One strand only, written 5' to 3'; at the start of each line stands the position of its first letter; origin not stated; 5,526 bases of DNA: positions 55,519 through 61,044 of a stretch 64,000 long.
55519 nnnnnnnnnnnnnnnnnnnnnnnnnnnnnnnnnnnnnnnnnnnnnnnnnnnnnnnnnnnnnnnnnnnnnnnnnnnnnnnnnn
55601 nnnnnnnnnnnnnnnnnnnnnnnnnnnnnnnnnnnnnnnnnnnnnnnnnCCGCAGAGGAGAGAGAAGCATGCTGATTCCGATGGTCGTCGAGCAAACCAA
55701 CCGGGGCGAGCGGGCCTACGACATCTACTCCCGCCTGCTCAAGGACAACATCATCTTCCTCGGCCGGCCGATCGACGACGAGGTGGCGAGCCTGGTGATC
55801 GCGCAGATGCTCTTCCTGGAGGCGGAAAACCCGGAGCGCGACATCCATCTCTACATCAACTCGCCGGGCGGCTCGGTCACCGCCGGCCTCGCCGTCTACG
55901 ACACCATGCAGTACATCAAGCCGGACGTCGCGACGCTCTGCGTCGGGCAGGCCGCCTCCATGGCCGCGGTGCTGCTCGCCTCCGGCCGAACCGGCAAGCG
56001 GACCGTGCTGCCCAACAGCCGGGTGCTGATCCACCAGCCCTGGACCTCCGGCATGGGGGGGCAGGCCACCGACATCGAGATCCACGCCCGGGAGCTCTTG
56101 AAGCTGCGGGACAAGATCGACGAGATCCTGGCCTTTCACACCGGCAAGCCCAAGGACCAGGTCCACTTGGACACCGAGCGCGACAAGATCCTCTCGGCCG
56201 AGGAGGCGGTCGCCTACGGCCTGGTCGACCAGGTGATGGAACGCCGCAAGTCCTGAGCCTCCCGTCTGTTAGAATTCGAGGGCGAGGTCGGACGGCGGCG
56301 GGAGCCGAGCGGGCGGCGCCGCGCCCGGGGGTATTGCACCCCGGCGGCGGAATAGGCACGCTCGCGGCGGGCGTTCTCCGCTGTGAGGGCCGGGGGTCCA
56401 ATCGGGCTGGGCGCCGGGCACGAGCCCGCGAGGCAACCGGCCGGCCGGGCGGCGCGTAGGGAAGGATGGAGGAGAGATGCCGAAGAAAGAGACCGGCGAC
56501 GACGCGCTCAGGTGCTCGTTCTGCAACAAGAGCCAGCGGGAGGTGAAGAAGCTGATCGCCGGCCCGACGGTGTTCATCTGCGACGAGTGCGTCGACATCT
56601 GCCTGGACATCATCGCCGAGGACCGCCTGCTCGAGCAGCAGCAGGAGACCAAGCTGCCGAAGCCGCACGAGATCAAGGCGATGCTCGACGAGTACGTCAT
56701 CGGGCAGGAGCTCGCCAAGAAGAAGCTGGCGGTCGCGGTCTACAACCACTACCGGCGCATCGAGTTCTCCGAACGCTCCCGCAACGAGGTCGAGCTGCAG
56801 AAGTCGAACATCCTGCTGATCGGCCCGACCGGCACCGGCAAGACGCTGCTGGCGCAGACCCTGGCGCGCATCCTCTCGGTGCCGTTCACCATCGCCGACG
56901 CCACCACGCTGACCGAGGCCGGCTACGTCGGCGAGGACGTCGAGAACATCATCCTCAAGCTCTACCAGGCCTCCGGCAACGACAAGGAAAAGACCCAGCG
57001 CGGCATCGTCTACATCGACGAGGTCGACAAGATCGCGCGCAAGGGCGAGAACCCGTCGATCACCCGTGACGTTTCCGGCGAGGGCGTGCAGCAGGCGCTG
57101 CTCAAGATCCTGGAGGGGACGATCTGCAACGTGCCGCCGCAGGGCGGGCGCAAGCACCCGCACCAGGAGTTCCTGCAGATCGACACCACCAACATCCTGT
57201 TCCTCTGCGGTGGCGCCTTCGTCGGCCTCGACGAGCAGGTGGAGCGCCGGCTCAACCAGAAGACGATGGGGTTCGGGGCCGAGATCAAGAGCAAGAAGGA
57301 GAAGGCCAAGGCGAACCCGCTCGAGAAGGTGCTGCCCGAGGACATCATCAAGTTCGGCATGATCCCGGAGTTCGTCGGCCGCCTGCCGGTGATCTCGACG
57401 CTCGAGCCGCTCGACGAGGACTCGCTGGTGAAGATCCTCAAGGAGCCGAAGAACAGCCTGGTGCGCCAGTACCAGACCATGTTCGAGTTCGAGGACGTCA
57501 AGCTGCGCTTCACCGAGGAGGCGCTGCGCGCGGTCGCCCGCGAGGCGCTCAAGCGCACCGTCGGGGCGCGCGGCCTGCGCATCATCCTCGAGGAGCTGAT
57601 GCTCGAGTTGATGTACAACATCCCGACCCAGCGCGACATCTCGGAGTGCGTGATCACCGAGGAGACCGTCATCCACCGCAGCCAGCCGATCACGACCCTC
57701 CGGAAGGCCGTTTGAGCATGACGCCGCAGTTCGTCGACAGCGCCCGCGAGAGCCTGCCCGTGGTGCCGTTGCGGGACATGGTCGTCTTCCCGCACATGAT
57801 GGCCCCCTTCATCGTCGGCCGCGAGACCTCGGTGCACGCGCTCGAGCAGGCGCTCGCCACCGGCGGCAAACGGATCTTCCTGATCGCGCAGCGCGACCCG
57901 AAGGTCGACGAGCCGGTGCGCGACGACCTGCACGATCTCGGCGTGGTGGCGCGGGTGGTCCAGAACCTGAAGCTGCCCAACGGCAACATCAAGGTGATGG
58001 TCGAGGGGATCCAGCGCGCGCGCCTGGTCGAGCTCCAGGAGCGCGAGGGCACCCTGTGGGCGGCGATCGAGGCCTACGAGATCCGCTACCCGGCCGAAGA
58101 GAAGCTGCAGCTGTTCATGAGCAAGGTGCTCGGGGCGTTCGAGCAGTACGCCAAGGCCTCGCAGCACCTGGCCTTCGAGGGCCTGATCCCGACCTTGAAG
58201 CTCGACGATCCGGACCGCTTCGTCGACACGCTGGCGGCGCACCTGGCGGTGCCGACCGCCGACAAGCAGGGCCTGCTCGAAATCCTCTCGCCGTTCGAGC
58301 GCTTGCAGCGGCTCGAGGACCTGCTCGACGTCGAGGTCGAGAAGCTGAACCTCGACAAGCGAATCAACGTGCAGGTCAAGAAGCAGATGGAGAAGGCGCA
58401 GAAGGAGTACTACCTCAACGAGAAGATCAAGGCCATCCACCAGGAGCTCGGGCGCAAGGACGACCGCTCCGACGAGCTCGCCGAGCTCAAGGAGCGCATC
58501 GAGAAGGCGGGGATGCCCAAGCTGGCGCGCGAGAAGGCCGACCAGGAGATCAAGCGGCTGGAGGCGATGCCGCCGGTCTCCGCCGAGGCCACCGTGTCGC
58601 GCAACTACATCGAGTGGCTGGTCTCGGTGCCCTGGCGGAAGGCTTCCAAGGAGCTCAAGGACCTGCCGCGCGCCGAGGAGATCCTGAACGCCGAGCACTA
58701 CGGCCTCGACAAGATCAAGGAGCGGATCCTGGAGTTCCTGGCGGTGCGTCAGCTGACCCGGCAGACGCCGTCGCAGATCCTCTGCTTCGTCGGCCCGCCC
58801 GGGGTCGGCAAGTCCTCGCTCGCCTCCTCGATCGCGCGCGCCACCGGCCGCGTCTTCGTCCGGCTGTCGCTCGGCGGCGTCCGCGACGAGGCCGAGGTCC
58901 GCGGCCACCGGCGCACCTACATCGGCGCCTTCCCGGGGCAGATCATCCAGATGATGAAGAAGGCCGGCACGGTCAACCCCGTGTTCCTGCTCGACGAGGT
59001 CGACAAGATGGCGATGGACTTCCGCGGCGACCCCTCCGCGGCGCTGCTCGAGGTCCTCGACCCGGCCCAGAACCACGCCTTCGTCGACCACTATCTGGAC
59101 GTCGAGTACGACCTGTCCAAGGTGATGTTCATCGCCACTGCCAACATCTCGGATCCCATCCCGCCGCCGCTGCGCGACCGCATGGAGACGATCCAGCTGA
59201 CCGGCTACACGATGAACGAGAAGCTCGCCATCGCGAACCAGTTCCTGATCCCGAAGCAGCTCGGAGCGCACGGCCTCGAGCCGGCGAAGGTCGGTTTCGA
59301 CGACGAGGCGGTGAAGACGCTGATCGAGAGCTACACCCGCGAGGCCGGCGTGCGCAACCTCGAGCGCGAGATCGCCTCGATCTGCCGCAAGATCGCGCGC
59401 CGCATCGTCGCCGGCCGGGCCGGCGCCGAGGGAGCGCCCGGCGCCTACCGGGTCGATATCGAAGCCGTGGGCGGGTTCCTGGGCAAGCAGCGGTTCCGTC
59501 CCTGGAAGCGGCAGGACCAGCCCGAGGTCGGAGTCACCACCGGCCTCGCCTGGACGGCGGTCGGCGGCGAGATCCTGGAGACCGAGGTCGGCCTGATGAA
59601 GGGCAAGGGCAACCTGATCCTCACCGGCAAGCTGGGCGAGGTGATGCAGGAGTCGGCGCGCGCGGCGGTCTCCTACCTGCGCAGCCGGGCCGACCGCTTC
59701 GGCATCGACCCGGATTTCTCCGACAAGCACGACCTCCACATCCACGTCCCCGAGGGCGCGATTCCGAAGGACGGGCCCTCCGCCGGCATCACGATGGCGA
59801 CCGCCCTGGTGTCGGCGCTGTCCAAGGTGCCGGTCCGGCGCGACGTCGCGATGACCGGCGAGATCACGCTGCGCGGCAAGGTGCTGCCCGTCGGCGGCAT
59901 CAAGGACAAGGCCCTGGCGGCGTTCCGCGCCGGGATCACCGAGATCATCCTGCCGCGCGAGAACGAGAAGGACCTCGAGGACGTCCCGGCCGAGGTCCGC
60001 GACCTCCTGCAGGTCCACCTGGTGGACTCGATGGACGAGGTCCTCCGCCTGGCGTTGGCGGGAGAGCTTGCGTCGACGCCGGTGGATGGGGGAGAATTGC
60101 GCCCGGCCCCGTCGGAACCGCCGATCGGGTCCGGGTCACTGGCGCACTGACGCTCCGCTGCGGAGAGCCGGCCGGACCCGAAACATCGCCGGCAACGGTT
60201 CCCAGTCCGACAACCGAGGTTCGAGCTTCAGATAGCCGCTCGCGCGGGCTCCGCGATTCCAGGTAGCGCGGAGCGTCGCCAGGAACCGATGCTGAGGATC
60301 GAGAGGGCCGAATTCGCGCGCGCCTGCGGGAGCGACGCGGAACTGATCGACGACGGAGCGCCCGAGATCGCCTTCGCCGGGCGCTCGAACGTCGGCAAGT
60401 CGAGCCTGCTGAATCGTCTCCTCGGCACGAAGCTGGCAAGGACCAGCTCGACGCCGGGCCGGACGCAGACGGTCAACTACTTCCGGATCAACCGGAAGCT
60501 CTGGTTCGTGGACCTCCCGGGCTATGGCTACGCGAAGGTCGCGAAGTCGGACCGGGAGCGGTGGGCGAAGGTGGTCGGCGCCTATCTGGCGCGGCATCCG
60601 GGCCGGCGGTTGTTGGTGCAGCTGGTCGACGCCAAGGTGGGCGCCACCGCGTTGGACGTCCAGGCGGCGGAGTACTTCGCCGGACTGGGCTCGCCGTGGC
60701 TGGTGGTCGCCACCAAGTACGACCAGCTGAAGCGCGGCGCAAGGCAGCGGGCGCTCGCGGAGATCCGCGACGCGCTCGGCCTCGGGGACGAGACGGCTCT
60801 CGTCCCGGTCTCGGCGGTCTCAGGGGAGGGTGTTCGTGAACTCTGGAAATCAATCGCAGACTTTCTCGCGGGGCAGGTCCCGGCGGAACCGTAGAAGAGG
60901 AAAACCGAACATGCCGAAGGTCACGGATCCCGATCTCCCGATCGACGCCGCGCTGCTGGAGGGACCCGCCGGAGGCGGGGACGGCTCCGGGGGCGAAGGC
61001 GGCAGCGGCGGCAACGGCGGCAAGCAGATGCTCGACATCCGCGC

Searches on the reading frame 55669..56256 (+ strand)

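Call 60: search_protein_families(library=pfam, proteins=[window:55669-56256:+], max_evalue=0.00001)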
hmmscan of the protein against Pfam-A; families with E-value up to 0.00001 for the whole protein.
window:55669-56256:+ (195 aa): 1 family
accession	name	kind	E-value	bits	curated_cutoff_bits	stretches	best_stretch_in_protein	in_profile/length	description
PF00574.28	CLP_protease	-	8.6e-82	273.9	20.2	1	12-192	2-181/182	Clp protease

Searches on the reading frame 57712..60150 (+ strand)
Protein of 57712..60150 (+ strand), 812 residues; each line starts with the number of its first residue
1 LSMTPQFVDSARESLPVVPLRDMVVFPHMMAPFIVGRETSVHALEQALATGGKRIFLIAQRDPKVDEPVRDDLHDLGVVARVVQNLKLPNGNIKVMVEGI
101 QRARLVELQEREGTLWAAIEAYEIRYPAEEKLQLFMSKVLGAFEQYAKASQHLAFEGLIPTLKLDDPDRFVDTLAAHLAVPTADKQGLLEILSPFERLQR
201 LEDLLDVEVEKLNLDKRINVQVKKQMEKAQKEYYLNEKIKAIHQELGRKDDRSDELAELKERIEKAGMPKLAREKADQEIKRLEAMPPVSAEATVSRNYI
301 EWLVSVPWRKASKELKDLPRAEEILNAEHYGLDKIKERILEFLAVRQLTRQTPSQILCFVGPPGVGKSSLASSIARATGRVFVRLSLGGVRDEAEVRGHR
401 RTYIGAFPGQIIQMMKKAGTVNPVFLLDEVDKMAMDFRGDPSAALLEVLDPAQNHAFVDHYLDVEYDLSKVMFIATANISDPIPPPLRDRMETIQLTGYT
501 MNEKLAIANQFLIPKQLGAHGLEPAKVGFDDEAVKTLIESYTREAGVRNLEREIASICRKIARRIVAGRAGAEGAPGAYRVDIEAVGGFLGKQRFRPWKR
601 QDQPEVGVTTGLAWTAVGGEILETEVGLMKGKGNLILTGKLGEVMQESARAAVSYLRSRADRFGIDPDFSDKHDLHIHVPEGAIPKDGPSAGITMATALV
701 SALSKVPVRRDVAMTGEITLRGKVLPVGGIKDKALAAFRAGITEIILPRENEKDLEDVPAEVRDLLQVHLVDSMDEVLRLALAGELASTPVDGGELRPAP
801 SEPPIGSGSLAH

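Call 60: search_protein_families(library=pfam, proteins=[window:57712-60150:+], max_evalue=0.00001)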
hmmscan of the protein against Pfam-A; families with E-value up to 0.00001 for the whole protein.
window:57712-60150:+ (812 aa): 6 families
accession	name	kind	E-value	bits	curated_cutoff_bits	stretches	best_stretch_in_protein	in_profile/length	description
PF05362.19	Lon_C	-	4.5e-90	301.2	21.1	1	581-783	2-204/205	Lon protease (S16) C-terminal proteolytic domain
PF02190.22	LON_substr_bdg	-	1.3e-45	156.2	28.7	1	15-206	2-199/200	ATP-dependent protease La (LON) substrate-binding domain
PF00004.35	AAA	-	2.2e-24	86.8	21.2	1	357-496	1-128/131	ATPase family associated with various cellular activities (AAA)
PF22667.2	Lon_lid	-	4.1e-23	81.2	27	1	519-569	2-52/57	Lon protease AAA+ ATPase lid domain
PF13541.12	ChlI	-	4.3e-08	33.5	27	1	625-751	2-121/121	Subunit ChlI of Mg-chelatase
PF07728.20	AAA_5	-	3.8e-07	30.6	22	1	357-491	2-139/139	AAA domain (dynein-related subfamily)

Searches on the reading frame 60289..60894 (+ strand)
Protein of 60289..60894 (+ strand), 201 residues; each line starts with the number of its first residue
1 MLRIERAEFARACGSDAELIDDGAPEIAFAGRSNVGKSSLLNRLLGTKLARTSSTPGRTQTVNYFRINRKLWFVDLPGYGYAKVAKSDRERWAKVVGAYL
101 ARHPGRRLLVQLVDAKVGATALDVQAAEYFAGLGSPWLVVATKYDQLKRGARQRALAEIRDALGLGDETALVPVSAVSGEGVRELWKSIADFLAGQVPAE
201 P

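Call 80: search_protein_families(library=pfam, proteins=[window:60289-60894:+], max_evalue=0.001)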
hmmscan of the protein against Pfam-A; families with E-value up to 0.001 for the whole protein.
window:60289-60894:+ (201 aa): 5 families
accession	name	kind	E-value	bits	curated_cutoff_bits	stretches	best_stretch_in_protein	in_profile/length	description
PF01926.29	MMR_HSR1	-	4.6e-20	72.3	21.9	1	26-143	1-113/113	50S ribosome-binding GTPase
PF02421.24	FeoB_N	-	1.6e-10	41.1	27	1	26-188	2-155/156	Ferrous iron transport protein B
PF00350.29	Dynamin_N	-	5.7e-06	26.9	27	0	27-56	1-30/168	Dynamin family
PF00009.33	GTP_EFTU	-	7.9e-06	26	26.5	0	110-192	97-185/188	Elongation factor Tu GTP binding domain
PF03193.22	RsgA_GTPase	-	8.2e-06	26.2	30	1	27-78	109-167/174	RsgA GTPase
